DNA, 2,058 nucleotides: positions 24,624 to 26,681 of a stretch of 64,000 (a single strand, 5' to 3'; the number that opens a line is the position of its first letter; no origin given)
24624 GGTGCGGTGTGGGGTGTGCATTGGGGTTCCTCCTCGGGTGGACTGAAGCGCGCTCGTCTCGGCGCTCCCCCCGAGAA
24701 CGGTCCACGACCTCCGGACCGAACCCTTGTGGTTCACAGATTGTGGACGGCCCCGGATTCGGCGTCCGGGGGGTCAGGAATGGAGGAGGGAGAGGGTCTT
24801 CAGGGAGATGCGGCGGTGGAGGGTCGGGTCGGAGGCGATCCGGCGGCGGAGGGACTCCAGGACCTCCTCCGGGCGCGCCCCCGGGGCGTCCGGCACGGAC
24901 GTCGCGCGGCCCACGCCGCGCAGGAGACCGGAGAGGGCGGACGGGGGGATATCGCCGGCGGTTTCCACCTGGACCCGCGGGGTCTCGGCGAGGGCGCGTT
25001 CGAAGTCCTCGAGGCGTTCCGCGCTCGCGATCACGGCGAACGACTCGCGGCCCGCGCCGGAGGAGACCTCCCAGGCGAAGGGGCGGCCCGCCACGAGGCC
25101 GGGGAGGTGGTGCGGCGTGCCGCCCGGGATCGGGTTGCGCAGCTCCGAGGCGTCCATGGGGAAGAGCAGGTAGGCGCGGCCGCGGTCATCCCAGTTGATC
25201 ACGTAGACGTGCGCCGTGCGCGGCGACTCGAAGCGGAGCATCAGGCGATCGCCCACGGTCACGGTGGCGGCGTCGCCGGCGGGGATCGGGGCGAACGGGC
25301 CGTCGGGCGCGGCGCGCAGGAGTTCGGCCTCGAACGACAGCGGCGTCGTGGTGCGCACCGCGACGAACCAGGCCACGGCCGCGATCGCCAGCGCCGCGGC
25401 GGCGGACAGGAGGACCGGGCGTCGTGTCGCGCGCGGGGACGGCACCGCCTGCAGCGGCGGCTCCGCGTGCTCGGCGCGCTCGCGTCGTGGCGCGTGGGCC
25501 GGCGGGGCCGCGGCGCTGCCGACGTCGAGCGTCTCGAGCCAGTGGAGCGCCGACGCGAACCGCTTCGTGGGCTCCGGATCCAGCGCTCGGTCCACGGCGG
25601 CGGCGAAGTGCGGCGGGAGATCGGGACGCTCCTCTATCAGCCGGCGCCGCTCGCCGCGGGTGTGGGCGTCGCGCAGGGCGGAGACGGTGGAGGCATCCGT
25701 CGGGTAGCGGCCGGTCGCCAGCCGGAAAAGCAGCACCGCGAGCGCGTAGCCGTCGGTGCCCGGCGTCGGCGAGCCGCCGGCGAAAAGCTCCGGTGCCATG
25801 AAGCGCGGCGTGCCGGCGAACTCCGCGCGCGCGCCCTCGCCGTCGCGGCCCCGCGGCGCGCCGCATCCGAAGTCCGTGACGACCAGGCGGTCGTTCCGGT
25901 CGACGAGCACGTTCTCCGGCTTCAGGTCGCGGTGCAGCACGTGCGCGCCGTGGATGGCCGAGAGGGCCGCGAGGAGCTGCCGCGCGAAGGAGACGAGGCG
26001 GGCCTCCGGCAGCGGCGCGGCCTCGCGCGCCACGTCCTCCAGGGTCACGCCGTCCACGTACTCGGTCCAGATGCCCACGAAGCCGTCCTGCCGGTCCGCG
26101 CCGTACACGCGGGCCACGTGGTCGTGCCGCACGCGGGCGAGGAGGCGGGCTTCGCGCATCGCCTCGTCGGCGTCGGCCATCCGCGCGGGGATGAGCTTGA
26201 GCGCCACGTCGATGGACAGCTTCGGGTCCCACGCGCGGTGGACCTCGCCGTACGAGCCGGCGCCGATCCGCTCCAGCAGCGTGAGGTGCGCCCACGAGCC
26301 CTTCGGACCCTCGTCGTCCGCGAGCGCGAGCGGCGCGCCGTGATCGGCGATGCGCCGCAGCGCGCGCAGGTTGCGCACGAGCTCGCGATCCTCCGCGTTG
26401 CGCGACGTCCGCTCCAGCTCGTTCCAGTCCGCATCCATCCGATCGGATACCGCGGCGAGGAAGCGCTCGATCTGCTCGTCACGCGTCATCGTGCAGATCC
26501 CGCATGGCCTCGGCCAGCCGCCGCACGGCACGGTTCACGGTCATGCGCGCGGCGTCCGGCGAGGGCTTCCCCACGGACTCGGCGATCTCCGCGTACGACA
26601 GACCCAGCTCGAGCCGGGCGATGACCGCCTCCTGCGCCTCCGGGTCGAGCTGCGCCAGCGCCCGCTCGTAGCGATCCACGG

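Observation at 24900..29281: Identical octapeptide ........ in two unrelated neighbours (kinase extracytoplasmic tail and TPR-CHAT protease loop): candidate protease-triggered kinase-ECF signalling system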

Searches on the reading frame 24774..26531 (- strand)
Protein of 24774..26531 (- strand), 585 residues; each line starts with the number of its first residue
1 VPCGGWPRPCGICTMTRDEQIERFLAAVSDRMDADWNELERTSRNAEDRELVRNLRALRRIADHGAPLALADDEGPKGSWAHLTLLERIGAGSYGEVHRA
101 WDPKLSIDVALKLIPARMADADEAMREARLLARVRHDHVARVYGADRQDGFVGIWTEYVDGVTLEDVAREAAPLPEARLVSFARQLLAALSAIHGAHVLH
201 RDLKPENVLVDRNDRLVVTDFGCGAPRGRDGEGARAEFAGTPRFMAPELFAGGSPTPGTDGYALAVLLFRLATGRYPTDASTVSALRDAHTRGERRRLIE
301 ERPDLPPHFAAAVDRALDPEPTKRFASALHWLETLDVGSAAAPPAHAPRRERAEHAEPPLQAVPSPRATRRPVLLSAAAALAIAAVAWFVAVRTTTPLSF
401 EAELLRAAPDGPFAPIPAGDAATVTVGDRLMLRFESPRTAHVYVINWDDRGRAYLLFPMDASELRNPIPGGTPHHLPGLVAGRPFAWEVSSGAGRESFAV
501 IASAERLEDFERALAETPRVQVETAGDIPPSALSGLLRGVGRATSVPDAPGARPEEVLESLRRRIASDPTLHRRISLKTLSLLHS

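Call 9: search_protein_families(library=pfam, proteins=[window:24774-26531:-], max_evalue=0.01)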
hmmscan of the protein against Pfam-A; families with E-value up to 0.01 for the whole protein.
window:24774-26531:- (585 aa): 5 families
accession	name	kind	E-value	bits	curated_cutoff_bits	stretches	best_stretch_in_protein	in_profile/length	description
PF00069.31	Pkinase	-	6.3e-41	140.9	31.7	1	85-326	3-253/263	Protein kinase domain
PF07714.23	PK_Tyr_Ser-Thr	-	2.1e-27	96.5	23.1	1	83-324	1-248/258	Protein tyrosine and serine/threonine kinase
PF14326.11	DUF4384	-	4.6e-12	46.3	27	1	424-505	2-80/81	Domain of unknown function (DUF4384)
PF01636.29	APH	-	7.8e-06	26.3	23.2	1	108-196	22-110/239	Phosphotransferase enzyme family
PF03109.22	ABC1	-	1.5e-05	24.7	22.9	1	156-223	147-213/244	ABC1 atypical kinase-like domain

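Call 11: find_homologous_proteins(query=window:24774-26489:-)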
Query window:24774-26489:- (571 aa): 1997 proteins with E <= 0.001 among 8000 candidates; the best 120 are listed.
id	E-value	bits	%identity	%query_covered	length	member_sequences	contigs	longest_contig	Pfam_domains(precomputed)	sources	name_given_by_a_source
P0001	0.0e+0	1254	100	100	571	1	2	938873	PF07714.24,PF00069.32,PF14326.12,PF03109.23,PF01636.30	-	-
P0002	4.8e-290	981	81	99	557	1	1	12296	PF07714.24,PF00069.32,PF14326.12,PF03109.23,PF01636.30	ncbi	-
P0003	4.4e-226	770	64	99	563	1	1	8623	PF07714.24,PF00069.32,PF14326.12,PF01636.30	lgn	-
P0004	1.6e-214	732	61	99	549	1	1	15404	PF07714.24,PF00069.32,PF14326.12,PF03109.23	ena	-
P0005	2.0e-203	695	57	100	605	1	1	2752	PF07714.24,PF00069.32,PF14326.12,PF03109.23,PF01636.30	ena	-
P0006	3.6e-181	622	54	99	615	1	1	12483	PF07714.24,PF00069.32,PF14326.12,PF01636.30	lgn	-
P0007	9.9e-177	607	54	100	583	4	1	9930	PF07714.24,PF00069.32,PF14326.12,PF03109.23,PF01636.30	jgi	jgi:hypothetical protein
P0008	3.0e-174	599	53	99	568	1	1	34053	PF07714.24,PF00069.32,PF14326.12,PF03109.23,PF01636.30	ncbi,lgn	-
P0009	1.1e-172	594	53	99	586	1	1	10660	PF07714.24,PF00069.32,PF14326.12,PF01636.30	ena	-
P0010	1.3e-171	590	51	99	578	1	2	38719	PF07714.24,PF00069.32,PF14326.12,PF01636.30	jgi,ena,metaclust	metaclust:\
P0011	2.5e-170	586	51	99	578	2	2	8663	PF07714.24,PF00069.32,PF14326.12,PF03109.23,PF01636.30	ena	-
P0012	7.1e-170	585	53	98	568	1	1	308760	PF07714.24,PF00069.32,PF14326.12,PF03109.23,PF01636.30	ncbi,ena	-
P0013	4.4e-169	582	51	99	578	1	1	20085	PF07714.24,PF00069.32,PF14326.12,PF03109.23,PF01636.30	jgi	jgi:serine/threonine protein kinase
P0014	4.2e-166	572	51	97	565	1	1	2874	PF07714.24,PF00069.32,PF14326.12,PF01636.30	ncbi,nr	ncbi:MAG TPA: serine/threonine-protein kinase, partial [bacterium]|nr:serine/threonine-protein kinas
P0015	6.1e-157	542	47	99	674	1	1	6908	PF07714.24,PF00069.32,PF14326.12,PF01636.30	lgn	-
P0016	1.2e-150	521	51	87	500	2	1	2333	PF07714.24,PF00069.32,PF14326.12,PF03109.23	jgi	jgi:hypothetical protein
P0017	3.3e-140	487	52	83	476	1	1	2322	PF07714.24,PF00069.32,PF14326.12,PF03109.23,PF01636.30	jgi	jgi:hypothetical protein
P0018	3.4e-110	388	51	67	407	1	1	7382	PF07714.24,PF00069.32,PF14326.12,PF03109.23,PF01636.30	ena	-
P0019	1.0e-95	340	38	95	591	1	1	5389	PF07714.24,PF00069.32,PF14326.12,PF03109.23,PF01636.30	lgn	-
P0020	8.1e-90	320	39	87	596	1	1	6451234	PF07714.24,PF00069.32,PF14326.12,PF01636.30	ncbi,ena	-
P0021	1.8e-88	316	38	93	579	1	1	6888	PF07714.24,PF00069.32,PF14326.12,PF03109.23,PF01636.30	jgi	jgi:hypothetical protein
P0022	3.4e-88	315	39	93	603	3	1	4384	PF07714.24,PF00069.32,PF14326.12,PF03109.23,PF01636.30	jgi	-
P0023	1.5e-86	310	37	89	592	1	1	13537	PF07714.24,PF00069.32,PF14326.12,PF01636.30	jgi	jgi:serine/threonine protein kinase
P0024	2.7e-86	309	37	99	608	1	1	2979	PF07714.24,PF00069.32,PF14326.12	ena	-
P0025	2.0e-85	306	35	93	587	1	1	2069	PF07714.24,PF00069.32,PF14326.12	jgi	-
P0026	2.0e-85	306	37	95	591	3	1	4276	PF07714.24,PF00069.32,PF14326.12,PF01636.30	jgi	-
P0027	3.0e-83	299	37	97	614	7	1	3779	PF07714.24,PF00069.32,PF14326.12,PF03109.23,PF01636.30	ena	-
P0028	2.0e-81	293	39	78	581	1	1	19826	PF07714.24,PF00069.32,PF14326.12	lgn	-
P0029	2.1e-81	293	37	94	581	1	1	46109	PF07714.24,PF00069.32,PF14326.12,PF17667.8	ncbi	-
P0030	4.9e-81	291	36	98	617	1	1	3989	PF07714.24,PF00069.32,PF14326.12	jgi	jgi:eukaryotic-like serine/threonine-protein kinase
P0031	5.5e-81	291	36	99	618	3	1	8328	PF07714.24,PF00069.32,PF14326.12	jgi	jgi:tRNA A-37 threonylcarbamoyl transferase component Bud32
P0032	1.3e-79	287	38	96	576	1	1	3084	PF07714.24,PF00069.32,PF14326.12,PF03109.23,PF01636.30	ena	-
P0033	1.3e-76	277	38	88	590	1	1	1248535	PF07714.24,PF00069.32,PF14326.12,PF03109.23,PF01636.30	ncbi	ncbi:MAG: serine/threonine-protein kinase [bacterium]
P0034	9.3e-76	274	38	87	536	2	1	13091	PF07714.24,PF00069.32,PF14326.12,PF01636.30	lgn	-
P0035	1.4e-74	270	38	95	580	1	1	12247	PF07714.24,PF00069.32,PF14326.12,PF01636.30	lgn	-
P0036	1.7e-73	266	37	92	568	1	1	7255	PF07714.24,PF00069.32,PF14326.12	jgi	-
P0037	6.0e-73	265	36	87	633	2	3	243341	PF07714.24,PF00069.32,PF14326.12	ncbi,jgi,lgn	jgi:hypothetical protein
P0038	5.9e-71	258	46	55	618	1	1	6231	PF07714.24,PF00069.32,PF13424.13,PF13176.13,PF24885.2,PF13181.13,PF13374.13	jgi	jgi:tetratricopeptide (TPR) repeat protein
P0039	1.4e-66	244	39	63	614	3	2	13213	PF07714.24,PF00069.32,PF03109.23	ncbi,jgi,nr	ncbi:MAG TPA: serine/threonine-protein kinase [Candidatus Omnitrophota bacterium]|jgi:serine/threoni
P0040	2.7e-66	243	44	58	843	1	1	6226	PF14559.13,PF07714.24,PF00069.32,PF23914.2,PF13424.13,PF13428.13,PF07719.24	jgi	jgi:TolB-like protein/Tfp pilus assembly protein PilF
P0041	8.7e-66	241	43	54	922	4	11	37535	PF07714.24,PF00069.32,PF26549.1,PF00930.28,PF26550.2,PF07676.19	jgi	jgi:Tol biopolymer transport system component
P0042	3.6e-65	239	44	53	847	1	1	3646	PF13431.13,PF23914.2,PF13414.13,PF13176.13,PF13428.13,PF14559.13,PF07714.24,PF00069.32,PF00515.35,PF13424.13,PF21033.5,PF13181.13,PF07719.24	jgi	jgi:TolB-like protein/Tfp pilus assembly protein PilF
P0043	6.6e-65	238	43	54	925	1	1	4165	PF07714.24,PF00069.32,PF25174.2,PF26549.1,PF00930.28,PF26550.2,PF07676.19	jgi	jgi:eukaryotic-like serine/threonine-protein kinase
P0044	1.6e-64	237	36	77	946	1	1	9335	PF07714.24,PF00069.32,PF26549.1,PF00930.28,PF26550.2,PF07676.19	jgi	jgi:eukaryotic-like serine/threonine-protein kinase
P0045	3.4e-64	236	44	53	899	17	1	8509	PF07714.24,PF00069.32,PF26549.1,PF26550.2,PF07676.19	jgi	jgi:Tol biopolymer transport system component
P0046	3.5e-64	236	35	91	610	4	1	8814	PF07714.24,PF00069.32,PF03109.23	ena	-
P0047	5.1e-64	235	42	56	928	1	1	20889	PF07714.24,PF00069.32,PF26549.1,PF26550.2,PF07676.19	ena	-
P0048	2.3e-63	233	40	64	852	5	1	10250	PF14559.13,PF07714.24,PF13431.13,PF00069.32,PF13414.13,PF00515.35,PF12895.14,PF13181.13,PF07719.24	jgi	jgi:serine/threonine protein kinase/Tfp pilus assembly protein PilF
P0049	7.1e-63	231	44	54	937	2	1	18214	PF07714.24,PF00069.32,PF26549.1,PF00930.28,PF26550.2,PF02897.22,PF07676.19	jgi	jgi:serine/threonine protein kinase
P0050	1.3e-62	230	42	54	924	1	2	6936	PF07714.24,PF00069.32,PF26549.1,PF00930.28,PF26550.2,PF07676.19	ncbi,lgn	-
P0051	1.4e-62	230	39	59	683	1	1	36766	PF07714.24,PF00069.32,PF03109.23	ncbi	ncbi:MAG: protein kinase domain-containing protein [Vicinamibacterales bacterium]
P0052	4.2e-62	229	37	72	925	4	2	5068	PF07714.24,PF00069.32,PF26549.1,PF26550.2,PF07676.19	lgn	-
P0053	5.2e-62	229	43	54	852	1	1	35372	PF14559.13,PF07714.24,PF13431.13,PF00069.32,PF13414.13,PF00515.35,PF21033.5,PF13428.13,PF07719.24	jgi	jgi:serine/threonine-protein kinase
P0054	5.2e-62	229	41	54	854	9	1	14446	PF14559.13,PF07714.24,PF13431.13,PF00069.32,PF13414.13,PF21033.5,PF13181.13,PF07719.24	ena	-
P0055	7.9e-62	228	41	57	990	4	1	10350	PF07714.24,PF00069.32,PF13432.13,PF13428.13,PF07719.24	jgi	jgi:tetratricopeptide (TPR) repeat protein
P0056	8.4e-62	228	44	54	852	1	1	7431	PF14559.13,PF07714.24,PF13431.13,PF00069.32,PF13414.13,PF00515.35,PF21033.5,PF13428.13,PF07719.24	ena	-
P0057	3.6e-61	226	42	54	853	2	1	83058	PF14559.13,PF07714.24,PF13431.13,PF00069.32,PF13414.13,PF00515.35,PF21033.5,PF13428.13,PF13181.13,PF07719.24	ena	-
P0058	3.0e-60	223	41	54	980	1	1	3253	PF14559.13,PF07714.24,PF00069.32,PF13432.13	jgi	jgi:serine/threonine protein kinase/tetratricopeptide (TPR) repeat protein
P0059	3.2e-60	223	41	54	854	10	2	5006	PF14559.13,PF07714.24,PF13431.13,PF00069.32,PF13414.13,PF21033.5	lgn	-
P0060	3.6e-60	222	44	54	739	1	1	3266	PF07714.24,PF00069.32,PF26549.1,PF26550.2,PF07676.19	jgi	jgi:hypothetical protein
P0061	9.1e-60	221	43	54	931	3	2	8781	PF07714.24,PF00069.32,PF26549.1,PF26550.2,PF07676.19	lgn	-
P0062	1.0e-59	221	43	54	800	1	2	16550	PF14559.13,PF07714.24,PF00069.32,PF23914.2,PF00515.35,PF07719.24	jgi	jgi:serine/threonine-protein kinase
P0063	1.1e-59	221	37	82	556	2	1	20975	PF07714.24,PF00069.32,PF14326.12,PF03109.23,PF01636.30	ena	-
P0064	1.9e-59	220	44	53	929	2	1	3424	PF07714.24,PF00069.32,PF26549.1,PF00930.28,PF26550.2,PF07676.19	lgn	-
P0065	2.1e-59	220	38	66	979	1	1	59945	PF14559.13,PF07714.24,PF13431.13,PF00069.32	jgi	jgi:serine/threonine-protein kinase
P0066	3.6e-59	219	42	55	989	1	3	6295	PF14559.13,PF07714.24,PF13431.13,PF00069.32,PF00515.35,PF03109.23,PF13181.13,PF07719.24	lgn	-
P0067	1.5e-58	217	39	54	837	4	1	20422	PF13431.13,PF23914.2,PF13414.13,PF13176.13,PF14559.13,PF07714.24,PF00069.32,PF00515.35,PF03109.23,PF13424.13,PF13432.13,PF13181.13,PF07719.24,PF13174.13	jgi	jgi:serine/threonine-protein kinase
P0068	2.3e-58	216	40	54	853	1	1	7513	PF13431.13,PF13414.13,PF13428.13,PF14559.13,PF07714.24,PF00069.32,PF00515.35,PF12895.14,PF13424.13,PF13432.13,PF13181.13,PF07719.24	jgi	jgi:TolB-like protein/tetratricopeptide (TPR) repeat protein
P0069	2.4e-58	216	42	58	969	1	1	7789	PF14559.13,PF07714.24,PF00069.32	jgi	jgi:tetratricopeptide (TPR) repeat protein/tRNA A-37 threonylcarbamoyl transferase component Bud32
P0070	4.6e-58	215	40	54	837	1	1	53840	PF13431.13,PF23914.2,PF13414.13,PF13176.13,PF13428.13,PF14559.13,PF07714.24,PF00069.32,PF00515.35,PF03109.23,PF13424.13,PF13432.13,PF13181.13,PF07719.24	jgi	jgi:TolB-like protein/tRNA A-37 threonylcarbamoyl transferase component Bud32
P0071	6.8e-58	215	40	52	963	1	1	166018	PF07714.24,PF00069.32,PF26549.1,PF26550.2,PF07676.19,PF01636.30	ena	-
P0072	2.8e-57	213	41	53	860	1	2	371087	PF14559.13,PF07714.24,PF00069.32,PF00515.35,PF13432.13,PF13428.13,PF13181.13,PF07719.24,PF13174.13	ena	-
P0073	5.3e-57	212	42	53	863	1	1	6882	PF14559.13,PF07714.24,PF13431.13,PF00069.32,PF13371.13,PF12895.14,PF13428.13,PF07719.24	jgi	jgi:TolB-like protein/tRNA A-37 threonylcarbamoyl transferase component Bud32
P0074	8.8e-57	211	-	-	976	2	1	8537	PF07714.24,PF00069.32,PF26549.1,PF26550.2,PF07676.19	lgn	-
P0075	2.9e-56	210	46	44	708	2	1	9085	PF07714.24,PF00069.32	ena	-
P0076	4.4e-56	209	45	44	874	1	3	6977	PF07714.24,PF00069.32,PF17820.8,PF13180.13,PF03109.23,PF13492.13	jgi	jgi:hypothetical protein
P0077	5.9e-56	209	45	44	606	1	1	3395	PF07714.24,PF00069.32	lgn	-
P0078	7.4e-56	208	42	44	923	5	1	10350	PF07714.24,PF00069.32,PF25174.2,PF26549.1,PF00930.28,PF26550.2,PF19283.5,PF07676.19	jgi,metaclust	metaclust:\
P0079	9.2e-56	208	42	51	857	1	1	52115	PF14559.13,PF07714.24,PF13431.13,PF00069.32,PF00515.35,PF13432.13,PF13181.13,PF07719.24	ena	-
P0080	1.0e-55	208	42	51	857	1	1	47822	PF14559.13,PF07714.24,PF13431.13,PF00069.32,PF00515.35,PF13432.13,PF13181.13,PF07719.24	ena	-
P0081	2.5e-55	206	40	55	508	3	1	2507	PF07714.24,PF00069.32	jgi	-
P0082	9.2e-55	205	43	43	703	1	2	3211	PF13431.13,PF13414.13,PF13176.13,PF13428.13,PF13374.13,PF14559.13,PF07714.24,PF00069.32,PF00515.35,PF03109.23,PF13424.13,PF13181.13,PF07719.24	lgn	-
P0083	9.4e-55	205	38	55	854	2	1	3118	PF14559.13,PF07714.24,PF13431.13,PF00069.32,PF13414.13,PF00515.35,PF13424.13,PF13432.13,PF13428.13,PF07719.24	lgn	-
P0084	1.1e-54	204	41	56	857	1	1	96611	PF14559.13,PF07714.24,PF13431.13,PF00069.32,PF00515.35,PF13432.13,PF13181.13,PF07719.24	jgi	jgi:eukaryotic-like serine/threonine-protein kinase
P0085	1.5e-53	201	39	54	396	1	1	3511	PF07714.24,PF00069.32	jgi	jgi:serine/threonine-protein kinase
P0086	1.9e-53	200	38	54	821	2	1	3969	PF13431.13,PF23914.2,PF13414.13,PF13176.13,PF13428.13,PF14559.13,PF07714.24,PF00069.32,PF00515.35,PF13432.13,PF13181.13,PF07719.24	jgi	jgi:serine/threonine-protein kinase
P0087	3.5e-53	199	44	44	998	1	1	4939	PF14559.13,PF07714.24,PF00069.32,PF13428.13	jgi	jgi:serine/threonine protein kinase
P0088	4.0e-53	199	40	53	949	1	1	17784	PF14559.13,PF07714.24,PF13431.13,PF00069.32,PF13432.13,PF07719.24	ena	-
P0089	1.2e-52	198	40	54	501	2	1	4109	PF07714.24,PF00069.32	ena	-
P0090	6.2e-52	195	47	41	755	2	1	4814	PF14559.13,PF07714.24,PF13431.13,PF00069.32,PF00515.35,PF13424.13,PF04052.19,PF13428.13,PF13181.13,PF07719.24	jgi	jgi:serine/threonine-protein kinase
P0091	8.0e-52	195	42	49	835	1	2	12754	PF07714.24,PF00069.32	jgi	jgi:serine/threonine-protein kinase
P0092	9.8e-52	195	43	44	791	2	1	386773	PF14559.13,PF07714.24,PF00069.32,PF13414.13,PF00515.35,PF12895.14,PF13428.13,PF13181.13,PF07719.24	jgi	jgi:TolB-like protein/Tfp pilus assembly protein PilF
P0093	6.1e-51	192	42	44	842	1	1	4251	PF14559.13,PF07714.24,PF13431.13,PF00069.32,PF13414.13,PF00515.35,PF13428.13,PF13181.13,PF07719.24,PF13174.13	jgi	jgi:TolB-like protein/tetratricopeptide (TPR) repeat protein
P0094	8.6e-51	191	39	58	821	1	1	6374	PF07721.21,PF14559.13,PF07714.24,PF00069.32,PF13414.13,PF00515.35,PF12895.14,PF13432.13,PF13428.13,PF07719.24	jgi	jgi:serine/threonine-protein kinase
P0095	2.0e-50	190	37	53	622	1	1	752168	PF07714.24,PF00069.32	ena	-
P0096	2.5e-50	190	41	48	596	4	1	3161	PF07714.24,PF00069.32,PF01636.30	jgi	jgi:serine/threonine-protein kinase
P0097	3.7e-50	189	39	53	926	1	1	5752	PF07714.24,PF00069.32,PF26549.1,PF26550.2,PF07676.19,PF01636.30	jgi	jgi:eukaryotic-like serine/threonine-protein kinase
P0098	3.2e-49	186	38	53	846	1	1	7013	PF14559.13,PF07714.24,PF00069.32,PF13414.13,PF00515.35,PF12895.14,PF13424.13,PF13428.13,PF13181.13,PF07719.24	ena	-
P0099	3.1e-47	180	34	75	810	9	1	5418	PF13431.13,PF13414.13,PF13428.13,PF14559.13,PF07714.24,PF00069.32,PF00515.35,PF03109.23,PF13424.13,PF21033.5,PF13432.13,PF13181.13,PF07719.24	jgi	jgi:TolB-like protein/Tfp pilus assembly protein PilF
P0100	8.2e-47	178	40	48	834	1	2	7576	PF14559.13,PF07714.24,PF13431.13,PF00069.32,PF13414.13,PF21033.5,PF07719.24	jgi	-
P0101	1.3e-45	174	40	53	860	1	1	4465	PF07714.24,PF00069.32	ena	-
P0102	3.3e-44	170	46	36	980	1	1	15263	PF14559.13,PF07714.24,PF00069.32,PF03109.23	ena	-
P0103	3.3e-44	170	35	44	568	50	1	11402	PF07714.24,PF00069.32,PF03109.23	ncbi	-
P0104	8.4e-40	155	38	48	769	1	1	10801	PF07714.24,PF00069.32,PF13424.13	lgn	-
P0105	3.7e-37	146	49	30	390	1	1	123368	PF07714.24,PF00069.32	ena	-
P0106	1.4e-36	145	33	42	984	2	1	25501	PF14559.13,PF07714.24,PF00069.32,PF00515.35,PF03109.23,PF13432.13,PF13181.13,PF07719.24,PF01636.30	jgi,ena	-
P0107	4.4e-36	143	33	47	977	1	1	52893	PF13431.13,PF13414.13,PF13176.13,PF13428.13,PF14559.13,PF07714.24,PF00069.32,PF00515.35,PF03109.23,PF13432.13,PF13181.13,PF07719.24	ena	-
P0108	1.2e-35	141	36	53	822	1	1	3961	PF07714.24,PF00069.32,PF01636.30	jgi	jgi:serine/threonine-protein kinase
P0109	1.5e-35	141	37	54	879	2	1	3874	PF07714.24,PF00069.32,PF01636.30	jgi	jgi:protein kinase-like protein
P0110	2.0e-35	141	37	43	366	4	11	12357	PF07714.24,PF00069.32,PF03109.23,PF01636.30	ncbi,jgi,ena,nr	ncbi:MAG: hypothetical protein AUK47_01465 [Deltaproteobacteria bacterium CG2_30_63_29]|nr:MAG: hypo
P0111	2.1e-35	141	30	42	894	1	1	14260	PF07714.24,PF00069.32,PF03109.23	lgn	-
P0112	2.1e-35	141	32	48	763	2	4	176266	PF06293.21,PF07714.24,PF00069.32,PF03109.23,PF01636.30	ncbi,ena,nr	ncbi:MAG: protein kinase [Myxococcales bacterium]|nr:protein kinase [Myxococcales bacterium]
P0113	1.1e-34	138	38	43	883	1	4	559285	PF07714.24,PF00069.32,PF03109.23,PF01636.30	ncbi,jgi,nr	ncbi:MAG TPA: serine/threonine-protein kinase [Vicinamibacterales bacterium]|jgi:serine/threonine-pr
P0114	3.1e-34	137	36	45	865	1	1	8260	PF13414.13,PF13428.13,PF17667.8,PF14559.13,PF07714.24,PF00069.32,PF00515.35,PF03109.23,PF13432.13,PF13181.13,PF07719.24,PF01636.30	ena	-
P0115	3.7e-34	137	32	45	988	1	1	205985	PF13431.13,PF23914.2,PF13428.13,PF17667.8,PF14559.13,PF07714.24,PF00069.32,PF00515.35,PF03109.23,PF13424.13,PF13432.13,PF13181.13,PF07719.24,PF01636.30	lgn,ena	-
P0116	4.3e-34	136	33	47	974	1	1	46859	PF13414.13,PF13428.13,PF14559.13,PF07714.24,PF00069.32,PF00515.35,PF03109.23,PF13432.13,PF13181.13,PF07719.24,PF01636.30,PF13174.13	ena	-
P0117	5.3e-34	136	37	43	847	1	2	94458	PF14559.13,PF07714.24,PF00069.32,PF03109.23,PF07719.24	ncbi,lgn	-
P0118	6.3e-34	136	36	42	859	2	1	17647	PF07714.24,PF00069.32,PF01636.30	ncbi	-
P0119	6.3e-34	136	38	42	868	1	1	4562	PF07714.24,PF00069.32,PF03109.23,PF01636.30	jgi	jgi:hypothetical protein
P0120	9.6e-34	135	39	42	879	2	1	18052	PF07714.24,PF00069.32,PF03109.23,PF01636.30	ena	-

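Call 26: find_encoding_contigs(protein=P0020, flank=10000, max_places=3)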
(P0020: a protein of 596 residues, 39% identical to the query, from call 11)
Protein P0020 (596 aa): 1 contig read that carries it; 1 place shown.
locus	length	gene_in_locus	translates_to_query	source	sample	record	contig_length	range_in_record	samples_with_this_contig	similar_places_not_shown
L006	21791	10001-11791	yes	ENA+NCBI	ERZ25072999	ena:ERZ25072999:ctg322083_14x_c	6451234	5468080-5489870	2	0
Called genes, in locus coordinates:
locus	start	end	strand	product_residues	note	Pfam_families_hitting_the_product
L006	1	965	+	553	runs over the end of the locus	PF00115:COX1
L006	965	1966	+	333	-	PF00510:COX3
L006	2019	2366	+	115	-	PF03626:COX4_pro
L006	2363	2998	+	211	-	PF00510:COX3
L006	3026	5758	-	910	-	PF00069:Pkinase, PF07714:PK_Tyr_Ser-Thr, PF13424:TPR_12, PF24885:TPR_NPHP3, PF13424:TPR_12, PF13374:TPR_10, PF13424:TPR_12, PF13374:TPR_10, +10 more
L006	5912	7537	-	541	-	-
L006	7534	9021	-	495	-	-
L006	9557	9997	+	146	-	PF04542:Sigma70_r2 (weak), PF08281:Sigma70_r4_2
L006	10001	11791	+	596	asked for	PF01636:APH (faint), PF00069:Pkinase, PF07714:PK_Tyr_Ser-Thr, PF14326:DUF4384 (faint)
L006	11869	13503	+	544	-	PF13860:FlgD_ig (weak)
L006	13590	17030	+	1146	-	PF13424:TPR_12, PF13424:TPR_12, PF13374:TPR_10, PF13424:TPR_12, PF24885:TPR_NPHP3, PF13424:TPR_12, PF13424:TPR_12, PF24885:TPR_NPHP3, +14 more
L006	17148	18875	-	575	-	-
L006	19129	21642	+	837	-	PF00082:Peptidase_S8 (weak), PF13860:FlgD_ig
